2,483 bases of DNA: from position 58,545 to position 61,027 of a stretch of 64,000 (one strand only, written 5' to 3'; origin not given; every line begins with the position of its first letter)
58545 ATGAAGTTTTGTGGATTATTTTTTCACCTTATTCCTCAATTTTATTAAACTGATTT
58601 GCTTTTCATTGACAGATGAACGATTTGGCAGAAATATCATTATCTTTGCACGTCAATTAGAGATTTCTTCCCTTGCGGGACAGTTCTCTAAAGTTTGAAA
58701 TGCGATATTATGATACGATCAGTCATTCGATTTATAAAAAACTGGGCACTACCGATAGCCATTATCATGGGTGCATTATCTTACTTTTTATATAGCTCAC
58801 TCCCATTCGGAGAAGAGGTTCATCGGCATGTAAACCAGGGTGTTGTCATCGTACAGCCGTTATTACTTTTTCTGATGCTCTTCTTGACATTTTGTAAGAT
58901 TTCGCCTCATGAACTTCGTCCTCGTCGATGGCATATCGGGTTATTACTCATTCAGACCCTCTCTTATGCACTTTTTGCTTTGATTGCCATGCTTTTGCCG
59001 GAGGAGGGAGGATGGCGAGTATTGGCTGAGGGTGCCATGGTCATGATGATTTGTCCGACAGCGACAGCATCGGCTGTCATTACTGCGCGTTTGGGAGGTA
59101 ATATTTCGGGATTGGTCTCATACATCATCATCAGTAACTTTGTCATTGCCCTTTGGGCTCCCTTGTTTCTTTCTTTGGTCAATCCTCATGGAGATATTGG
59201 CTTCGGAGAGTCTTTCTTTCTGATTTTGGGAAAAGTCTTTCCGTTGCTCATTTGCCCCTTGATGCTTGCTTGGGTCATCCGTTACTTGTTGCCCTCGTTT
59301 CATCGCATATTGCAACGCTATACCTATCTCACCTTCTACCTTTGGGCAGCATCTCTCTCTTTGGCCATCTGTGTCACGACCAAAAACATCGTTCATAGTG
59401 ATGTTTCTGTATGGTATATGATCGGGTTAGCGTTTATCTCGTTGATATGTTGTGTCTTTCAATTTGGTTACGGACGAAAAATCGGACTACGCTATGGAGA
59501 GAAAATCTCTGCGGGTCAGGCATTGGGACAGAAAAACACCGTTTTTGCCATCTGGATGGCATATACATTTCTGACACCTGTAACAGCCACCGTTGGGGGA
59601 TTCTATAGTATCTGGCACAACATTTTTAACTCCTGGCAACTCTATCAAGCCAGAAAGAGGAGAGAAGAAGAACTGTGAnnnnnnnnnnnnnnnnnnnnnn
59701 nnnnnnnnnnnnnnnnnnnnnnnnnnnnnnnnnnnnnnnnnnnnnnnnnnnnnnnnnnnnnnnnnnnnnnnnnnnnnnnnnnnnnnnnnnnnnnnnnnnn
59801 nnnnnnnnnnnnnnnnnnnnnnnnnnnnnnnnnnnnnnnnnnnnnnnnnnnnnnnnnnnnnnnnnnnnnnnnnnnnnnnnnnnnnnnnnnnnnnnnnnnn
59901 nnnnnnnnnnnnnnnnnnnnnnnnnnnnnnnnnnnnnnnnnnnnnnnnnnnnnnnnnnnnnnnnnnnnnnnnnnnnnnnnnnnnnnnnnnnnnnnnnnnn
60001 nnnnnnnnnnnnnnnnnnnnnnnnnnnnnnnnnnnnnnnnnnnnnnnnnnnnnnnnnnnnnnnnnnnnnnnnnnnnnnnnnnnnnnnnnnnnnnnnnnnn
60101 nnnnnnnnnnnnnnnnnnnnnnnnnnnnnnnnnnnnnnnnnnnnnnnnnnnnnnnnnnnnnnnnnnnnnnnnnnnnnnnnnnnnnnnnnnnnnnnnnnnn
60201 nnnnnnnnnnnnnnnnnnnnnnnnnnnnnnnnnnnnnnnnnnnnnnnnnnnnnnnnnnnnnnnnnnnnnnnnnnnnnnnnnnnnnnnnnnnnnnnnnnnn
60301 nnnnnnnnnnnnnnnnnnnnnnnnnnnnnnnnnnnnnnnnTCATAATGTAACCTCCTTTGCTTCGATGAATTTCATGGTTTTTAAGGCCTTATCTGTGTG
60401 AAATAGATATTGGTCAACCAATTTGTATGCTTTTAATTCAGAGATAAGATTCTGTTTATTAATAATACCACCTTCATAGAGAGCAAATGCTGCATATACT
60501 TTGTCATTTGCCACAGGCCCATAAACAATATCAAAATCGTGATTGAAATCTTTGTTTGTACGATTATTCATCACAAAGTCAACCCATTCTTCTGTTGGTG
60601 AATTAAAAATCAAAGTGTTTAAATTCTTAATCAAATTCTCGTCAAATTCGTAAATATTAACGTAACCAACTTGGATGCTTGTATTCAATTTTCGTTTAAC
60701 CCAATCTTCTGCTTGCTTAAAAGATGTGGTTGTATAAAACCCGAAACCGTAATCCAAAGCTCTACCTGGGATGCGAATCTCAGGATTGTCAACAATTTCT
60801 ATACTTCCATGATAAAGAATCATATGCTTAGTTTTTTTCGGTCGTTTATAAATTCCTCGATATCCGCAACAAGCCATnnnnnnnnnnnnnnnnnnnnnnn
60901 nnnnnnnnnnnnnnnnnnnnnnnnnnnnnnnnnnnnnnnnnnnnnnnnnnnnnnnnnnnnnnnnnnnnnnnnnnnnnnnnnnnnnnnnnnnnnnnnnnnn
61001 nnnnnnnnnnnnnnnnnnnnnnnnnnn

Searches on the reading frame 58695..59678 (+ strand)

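Call 66: search_protein_families(library=pfam, proteins=[window:58695-59678:+], max_evalue=0.001)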
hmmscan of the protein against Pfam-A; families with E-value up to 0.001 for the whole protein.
window:58695-59678:+ (327 aa): 1 family
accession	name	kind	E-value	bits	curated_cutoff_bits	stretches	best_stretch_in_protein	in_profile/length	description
PF01758.21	SBF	-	1.4e-05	25.3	24.3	1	55-234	1-190/191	Sodium Bile acid symporter family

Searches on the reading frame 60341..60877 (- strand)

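Call 66: search_protein_families(library=pfam, proteins=[window:60341-60877:-], max_evalue=0.001)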
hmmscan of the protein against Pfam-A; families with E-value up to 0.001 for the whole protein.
window:60341-60877:- (178 aa): 1 family
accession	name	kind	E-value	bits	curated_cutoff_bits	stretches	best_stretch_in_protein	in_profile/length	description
PF13151.12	DUF3990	-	2.1e-49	167.5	32.2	1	19-170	1-152/152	Protein of unknown function (DUF3990)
